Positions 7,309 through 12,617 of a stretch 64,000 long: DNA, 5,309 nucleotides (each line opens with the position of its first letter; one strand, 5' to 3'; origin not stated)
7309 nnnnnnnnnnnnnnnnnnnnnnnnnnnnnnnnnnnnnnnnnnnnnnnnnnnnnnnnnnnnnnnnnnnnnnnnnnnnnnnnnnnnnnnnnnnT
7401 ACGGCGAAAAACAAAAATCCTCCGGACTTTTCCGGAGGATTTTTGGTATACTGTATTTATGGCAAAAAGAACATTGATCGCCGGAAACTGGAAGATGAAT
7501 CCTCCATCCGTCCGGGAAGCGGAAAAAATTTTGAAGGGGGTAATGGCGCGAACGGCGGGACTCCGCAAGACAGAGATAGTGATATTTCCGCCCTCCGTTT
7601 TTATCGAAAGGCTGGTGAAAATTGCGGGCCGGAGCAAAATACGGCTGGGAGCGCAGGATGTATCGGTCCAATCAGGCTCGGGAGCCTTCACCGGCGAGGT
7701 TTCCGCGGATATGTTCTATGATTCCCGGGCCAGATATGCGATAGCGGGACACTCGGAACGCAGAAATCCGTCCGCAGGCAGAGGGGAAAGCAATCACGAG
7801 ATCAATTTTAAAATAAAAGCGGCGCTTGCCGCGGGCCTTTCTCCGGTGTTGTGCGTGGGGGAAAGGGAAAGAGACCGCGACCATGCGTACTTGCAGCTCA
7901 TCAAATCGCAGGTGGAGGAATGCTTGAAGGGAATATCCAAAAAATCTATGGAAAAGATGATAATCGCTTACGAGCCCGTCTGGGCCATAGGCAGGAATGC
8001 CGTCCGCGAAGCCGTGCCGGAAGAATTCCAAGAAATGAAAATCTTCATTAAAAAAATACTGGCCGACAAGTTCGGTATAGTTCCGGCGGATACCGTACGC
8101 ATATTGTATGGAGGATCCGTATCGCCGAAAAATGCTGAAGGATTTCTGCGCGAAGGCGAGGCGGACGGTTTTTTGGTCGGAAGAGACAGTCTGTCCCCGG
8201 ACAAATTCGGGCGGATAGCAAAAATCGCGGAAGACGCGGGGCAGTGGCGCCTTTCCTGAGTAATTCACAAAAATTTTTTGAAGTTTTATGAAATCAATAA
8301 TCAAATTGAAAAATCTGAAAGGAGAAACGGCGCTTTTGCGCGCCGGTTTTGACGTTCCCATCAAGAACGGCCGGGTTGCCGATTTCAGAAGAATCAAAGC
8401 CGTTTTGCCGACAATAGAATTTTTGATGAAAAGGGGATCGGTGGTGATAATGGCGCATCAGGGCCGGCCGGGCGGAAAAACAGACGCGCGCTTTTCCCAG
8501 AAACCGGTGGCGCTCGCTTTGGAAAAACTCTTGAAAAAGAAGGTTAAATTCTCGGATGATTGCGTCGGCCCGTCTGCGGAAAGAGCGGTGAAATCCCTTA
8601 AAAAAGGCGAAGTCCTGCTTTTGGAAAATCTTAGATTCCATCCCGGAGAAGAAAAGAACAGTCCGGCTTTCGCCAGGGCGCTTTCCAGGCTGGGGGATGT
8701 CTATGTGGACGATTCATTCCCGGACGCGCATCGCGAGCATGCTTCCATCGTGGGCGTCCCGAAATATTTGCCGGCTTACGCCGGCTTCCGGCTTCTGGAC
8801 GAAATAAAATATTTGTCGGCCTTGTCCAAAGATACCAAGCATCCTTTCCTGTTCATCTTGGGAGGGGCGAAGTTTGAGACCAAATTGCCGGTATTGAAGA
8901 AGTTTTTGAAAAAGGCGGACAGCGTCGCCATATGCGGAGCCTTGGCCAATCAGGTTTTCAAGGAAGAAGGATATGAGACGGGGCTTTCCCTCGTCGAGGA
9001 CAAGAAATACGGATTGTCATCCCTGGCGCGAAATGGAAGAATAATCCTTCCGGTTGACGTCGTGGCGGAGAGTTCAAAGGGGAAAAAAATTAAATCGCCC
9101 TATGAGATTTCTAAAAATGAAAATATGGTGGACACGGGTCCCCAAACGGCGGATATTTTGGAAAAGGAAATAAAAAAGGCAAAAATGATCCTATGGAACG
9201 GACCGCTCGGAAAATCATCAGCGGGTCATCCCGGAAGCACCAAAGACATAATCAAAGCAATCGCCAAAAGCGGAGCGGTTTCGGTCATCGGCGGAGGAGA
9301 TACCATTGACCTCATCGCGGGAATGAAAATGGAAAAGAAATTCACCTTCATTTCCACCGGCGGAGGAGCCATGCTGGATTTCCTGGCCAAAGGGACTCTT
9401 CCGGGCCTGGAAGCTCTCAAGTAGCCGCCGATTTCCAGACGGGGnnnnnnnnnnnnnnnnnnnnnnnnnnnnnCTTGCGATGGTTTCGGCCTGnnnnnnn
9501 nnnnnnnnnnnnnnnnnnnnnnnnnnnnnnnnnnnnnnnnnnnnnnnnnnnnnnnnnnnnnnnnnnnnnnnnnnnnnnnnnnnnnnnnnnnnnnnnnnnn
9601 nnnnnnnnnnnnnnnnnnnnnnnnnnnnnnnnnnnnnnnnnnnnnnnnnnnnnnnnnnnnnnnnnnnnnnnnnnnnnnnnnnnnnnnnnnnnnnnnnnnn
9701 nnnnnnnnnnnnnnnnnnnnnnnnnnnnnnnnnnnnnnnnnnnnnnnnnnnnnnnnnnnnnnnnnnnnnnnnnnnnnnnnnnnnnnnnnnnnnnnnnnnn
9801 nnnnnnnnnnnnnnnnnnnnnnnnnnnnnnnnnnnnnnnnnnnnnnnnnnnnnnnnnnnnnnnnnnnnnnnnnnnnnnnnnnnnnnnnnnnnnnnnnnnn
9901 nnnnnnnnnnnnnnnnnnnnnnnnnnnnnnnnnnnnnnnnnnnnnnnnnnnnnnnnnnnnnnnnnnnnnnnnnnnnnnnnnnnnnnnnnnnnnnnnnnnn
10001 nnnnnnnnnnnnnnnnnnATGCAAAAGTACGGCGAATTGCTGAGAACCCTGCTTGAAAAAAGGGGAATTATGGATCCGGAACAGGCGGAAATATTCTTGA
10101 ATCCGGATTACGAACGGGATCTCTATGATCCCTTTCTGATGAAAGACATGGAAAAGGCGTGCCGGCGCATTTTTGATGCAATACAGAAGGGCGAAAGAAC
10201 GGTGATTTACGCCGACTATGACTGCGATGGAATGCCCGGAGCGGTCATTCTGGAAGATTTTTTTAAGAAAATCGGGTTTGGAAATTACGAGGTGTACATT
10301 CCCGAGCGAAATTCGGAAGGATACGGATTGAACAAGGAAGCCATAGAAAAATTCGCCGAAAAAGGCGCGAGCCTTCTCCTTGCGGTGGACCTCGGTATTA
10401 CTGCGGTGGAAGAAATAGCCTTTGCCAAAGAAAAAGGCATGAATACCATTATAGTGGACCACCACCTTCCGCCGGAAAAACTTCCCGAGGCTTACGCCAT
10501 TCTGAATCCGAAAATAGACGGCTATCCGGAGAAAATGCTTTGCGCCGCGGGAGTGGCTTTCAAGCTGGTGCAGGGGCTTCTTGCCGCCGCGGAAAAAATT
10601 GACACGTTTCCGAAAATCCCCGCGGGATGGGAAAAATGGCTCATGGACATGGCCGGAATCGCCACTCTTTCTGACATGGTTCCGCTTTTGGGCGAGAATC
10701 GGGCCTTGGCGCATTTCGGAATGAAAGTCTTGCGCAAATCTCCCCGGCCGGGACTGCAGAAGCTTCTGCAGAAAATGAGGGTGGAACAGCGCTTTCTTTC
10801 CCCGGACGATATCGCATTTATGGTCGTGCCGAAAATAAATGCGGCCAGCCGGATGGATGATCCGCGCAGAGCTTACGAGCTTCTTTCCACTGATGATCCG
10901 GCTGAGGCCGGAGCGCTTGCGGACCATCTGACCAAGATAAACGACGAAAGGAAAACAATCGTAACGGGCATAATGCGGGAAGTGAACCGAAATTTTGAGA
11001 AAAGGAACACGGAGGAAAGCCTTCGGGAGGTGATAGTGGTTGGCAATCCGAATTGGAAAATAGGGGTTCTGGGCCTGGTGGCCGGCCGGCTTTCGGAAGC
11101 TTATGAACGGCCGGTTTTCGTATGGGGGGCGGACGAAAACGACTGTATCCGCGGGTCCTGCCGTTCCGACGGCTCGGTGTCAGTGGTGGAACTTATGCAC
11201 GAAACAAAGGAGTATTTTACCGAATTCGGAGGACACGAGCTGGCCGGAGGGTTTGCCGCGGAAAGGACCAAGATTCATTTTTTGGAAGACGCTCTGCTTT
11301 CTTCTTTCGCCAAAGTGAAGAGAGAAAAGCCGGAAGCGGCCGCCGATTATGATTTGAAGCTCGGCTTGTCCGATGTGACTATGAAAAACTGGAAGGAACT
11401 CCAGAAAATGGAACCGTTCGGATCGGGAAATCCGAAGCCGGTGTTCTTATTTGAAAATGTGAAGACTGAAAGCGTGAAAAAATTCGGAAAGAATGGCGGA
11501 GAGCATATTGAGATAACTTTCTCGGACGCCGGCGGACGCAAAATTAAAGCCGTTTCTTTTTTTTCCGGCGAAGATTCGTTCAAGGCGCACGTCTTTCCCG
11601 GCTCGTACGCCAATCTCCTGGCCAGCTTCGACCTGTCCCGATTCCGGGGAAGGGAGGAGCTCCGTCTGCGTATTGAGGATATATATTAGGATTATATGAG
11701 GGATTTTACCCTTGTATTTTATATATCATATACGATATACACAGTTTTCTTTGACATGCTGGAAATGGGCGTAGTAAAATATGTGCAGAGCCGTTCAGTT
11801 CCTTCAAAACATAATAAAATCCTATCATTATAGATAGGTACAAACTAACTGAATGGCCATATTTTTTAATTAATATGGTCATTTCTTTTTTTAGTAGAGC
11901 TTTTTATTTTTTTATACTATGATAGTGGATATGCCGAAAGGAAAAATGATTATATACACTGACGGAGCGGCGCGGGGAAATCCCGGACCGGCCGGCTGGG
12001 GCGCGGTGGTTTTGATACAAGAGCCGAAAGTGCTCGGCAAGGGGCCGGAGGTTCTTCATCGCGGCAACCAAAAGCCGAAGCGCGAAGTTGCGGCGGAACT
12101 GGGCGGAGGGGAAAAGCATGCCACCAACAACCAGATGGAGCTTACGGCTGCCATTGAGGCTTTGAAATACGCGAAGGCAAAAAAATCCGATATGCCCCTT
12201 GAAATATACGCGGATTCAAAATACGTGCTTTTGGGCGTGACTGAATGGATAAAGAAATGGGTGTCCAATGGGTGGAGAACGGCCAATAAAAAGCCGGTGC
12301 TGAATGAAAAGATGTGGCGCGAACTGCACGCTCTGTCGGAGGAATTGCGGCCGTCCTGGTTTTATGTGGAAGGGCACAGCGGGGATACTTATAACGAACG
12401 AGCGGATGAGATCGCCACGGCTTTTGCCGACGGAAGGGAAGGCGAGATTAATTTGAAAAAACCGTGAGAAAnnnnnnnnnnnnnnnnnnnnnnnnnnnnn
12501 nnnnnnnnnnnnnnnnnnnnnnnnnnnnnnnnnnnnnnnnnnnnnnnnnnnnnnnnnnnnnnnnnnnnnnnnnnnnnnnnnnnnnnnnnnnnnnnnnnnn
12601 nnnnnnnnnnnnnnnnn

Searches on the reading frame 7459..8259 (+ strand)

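Call 38: search_protein_families(library=pfam, proteins=[window:7459-8259:+], max_evalue=0.001)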
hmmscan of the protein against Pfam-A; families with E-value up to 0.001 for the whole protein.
window:7459-8259:+ (266 aa): 1 family
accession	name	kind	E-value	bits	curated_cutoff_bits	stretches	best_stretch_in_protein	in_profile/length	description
PF00121.24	TIM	-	1.9e-69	234.3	20.1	1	6-256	2-244/245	Triosephosphate isomerase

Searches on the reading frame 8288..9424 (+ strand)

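Call 38: search_protein_families(library=pfam, proteins=[window:8288-9424:+], max_evalue=0.001)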
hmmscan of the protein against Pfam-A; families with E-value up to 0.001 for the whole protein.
window:8288-9424:+ (378 aa): 1 family
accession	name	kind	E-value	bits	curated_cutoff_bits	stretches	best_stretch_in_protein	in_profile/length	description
PF00162.24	PGK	-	9.6e-114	380.7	27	1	9-367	5-377/379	Phosphoglycerate kinase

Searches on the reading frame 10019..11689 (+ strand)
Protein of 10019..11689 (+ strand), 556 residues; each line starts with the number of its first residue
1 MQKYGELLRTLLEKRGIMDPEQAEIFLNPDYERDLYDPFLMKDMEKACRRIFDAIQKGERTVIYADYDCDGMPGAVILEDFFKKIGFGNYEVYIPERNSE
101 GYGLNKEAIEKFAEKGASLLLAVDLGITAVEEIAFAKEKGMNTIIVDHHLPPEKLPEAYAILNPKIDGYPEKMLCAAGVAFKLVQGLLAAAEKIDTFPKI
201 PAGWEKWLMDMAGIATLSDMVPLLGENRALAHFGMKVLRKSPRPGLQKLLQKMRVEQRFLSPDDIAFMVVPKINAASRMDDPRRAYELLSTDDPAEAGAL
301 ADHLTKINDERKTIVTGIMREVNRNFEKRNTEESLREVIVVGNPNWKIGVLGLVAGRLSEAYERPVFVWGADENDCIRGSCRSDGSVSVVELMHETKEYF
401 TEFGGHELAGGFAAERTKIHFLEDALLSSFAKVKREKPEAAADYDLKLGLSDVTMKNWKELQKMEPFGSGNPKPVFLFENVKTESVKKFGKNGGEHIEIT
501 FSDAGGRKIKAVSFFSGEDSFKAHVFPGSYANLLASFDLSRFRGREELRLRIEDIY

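Call 38: search_protein_families(library=pfam, proteins=[window:10019-11689:+], max_evalue=0.001)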
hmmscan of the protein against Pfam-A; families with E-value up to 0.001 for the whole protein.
window:10019-11689:+ (556 aa): 3 families
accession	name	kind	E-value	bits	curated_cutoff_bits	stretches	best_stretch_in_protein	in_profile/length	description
PF17768.7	RecJ_OB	-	3.5e-23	82.2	27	1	444-554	1-107/107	RecJ OB domain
PF01368.27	DHH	-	3.5e-19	69.8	28.1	1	61-189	2-104/125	DHH family, N-terminal domain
PF02272.25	DHHA1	-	3.5e-09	37.5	25.9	1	339-415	5-84/102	DHHA1 domain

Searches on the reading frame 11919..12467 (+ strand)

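Call 38: search_protein_families(library=pfam, proteins=[window:11919-12467:+], max_evalue=0.001)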
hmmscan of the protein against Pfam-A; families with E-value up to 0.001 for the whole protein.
window:11919-12467:+ (182 aa): 1 family
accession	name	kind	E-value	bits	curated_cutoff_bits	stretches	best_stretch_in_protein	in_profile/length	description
PF00075.30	RNase_H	-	4.3e-36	124.6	25.8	1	9-168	3-138/141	RNase H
